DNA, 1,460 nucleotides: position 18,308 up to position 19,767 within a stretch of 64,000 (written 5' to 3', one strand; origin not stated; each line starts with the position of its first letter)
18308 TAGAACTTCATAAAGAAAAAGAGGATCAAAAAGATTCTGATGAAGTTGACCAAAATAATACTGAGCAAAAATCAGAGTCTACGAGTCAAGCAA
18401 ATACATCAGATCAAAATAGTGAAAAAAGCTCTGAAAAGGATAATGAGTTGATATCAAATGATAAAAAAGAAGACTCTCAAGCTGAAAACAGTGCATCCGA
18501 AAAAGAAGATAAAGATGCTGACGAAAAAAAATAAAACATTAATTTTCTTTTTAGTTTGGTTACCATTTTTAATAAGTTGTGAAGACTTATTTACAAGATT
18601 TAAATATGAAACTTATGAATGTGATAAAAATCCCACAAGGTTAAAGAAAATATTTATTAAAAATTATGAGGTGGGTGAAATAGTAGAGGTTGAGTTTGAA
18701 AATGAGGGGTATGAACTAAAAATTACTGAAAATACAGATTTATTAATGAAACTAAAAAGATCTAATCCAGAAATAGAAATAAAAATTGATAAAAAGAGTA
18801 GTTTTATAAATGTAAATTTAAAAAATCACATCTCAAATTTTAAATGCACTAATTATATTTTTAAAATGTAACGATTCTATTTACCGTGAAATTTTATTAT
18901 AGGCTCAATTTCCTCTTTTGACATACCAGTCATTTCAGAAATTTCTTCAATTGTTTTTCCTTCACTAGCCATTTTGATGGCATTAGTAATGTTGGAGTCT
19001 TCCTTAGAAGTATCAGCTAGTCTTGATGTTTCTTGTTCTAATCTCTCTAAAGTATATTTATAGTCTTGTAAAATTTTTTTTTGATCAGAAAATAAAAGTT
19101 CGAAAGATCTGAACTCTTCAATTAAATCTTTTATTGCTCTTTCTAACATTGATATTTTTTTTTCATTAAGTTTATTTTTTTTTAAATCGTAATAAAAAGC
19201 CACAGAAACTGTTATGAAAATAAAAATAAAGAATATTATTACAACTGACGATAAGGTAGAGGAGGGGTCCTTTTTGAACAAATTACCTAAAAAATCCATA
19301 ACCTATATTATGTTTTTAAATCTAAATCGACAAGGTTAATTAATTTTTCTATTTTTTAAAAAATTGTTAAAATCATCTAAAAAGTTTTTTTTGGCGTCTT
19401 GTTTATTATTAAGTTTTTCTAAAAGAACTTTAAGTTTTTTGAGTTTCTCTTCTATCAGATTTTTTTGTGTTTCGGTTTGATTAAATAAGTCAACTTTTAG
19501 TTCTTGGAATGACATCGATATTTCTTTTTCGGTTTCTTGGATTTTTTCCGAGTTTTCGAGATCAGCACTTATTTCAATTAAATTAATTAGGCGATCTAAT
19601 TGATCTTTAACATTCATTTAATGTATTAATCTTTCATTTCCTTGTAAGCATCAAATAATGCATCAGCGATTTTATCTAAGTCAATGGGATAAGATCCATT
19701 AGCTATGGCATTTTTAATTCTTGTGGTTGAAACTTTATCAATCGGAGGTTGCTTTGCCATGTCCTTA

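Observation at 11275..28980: Gammaproteobacterial / Fla1-style polar flagellar gene block in an AT-rich, streamlined, alpha-like genome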

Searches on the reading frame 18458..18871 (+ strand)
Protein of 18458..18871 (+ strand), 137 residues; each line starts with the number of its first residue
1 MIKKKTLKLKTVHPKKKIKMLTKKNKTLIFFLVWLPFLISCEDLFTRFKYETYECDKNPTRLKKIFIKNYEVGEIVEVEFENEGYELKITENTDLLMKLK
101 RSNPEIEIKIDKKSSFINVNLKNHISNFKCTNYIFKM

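Call 3: search_protein_families(library=pfam, proteins=[window:18458-18871:+], max_evalue=0.01)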
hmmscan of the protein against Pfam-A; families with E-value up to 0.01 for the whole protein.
window:18458-18871:+ (137 aa): 0 families

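Call 22: search_protein_families(library=ncbifam, proteins=[window:18458-18871:+], max_evalue=0.1)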
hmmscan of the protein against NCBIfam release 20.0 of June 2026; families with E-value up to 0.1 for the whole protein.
window:18458-18871:+ (137 aa): 1 family
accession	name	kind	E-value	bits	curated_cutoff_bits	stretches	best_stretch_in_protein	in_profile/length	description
NF008267.0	PRK11039.1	equivalog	0.015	15.3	195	1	55-98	16-61/141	DUF1249 family protein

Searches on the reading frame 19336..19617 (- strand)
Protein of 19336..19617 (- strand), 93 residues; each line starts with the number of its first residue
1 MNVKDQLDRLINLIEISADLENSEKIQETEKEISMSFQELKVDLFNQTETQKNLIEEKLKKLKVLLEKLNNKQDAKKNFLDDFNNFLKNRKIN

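Call 3: search_protein_families(library=pfam, proteins=[window:19336-19617:-], max_evalue=0.01)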
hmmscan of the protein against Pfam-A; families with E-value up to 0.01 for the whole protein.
window:19336-19617:- (93 aa): 0 families

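Call 22: search_protein_families(library=ncbifam, proteins=[window:19336-19617:-], max_evalue=0.1)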
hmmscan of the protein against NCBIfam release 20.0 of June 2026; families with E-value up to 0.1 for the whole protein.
window:19336-19617:- (93 aa): 2 families
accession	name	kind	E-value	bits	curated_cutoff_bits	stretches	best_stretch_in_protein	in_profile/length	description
TIGR01870.1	cas_TM1810_Csm2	hypoth_equivalog_domain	0.0039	18.1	30.6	1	18-87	18-84/96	type III-A CRISPR-associated protein Csm2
NF002750.0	PRK02793.1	equivalog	0.019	15.2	103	1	32-74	14-57/72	phi X174 lysis protein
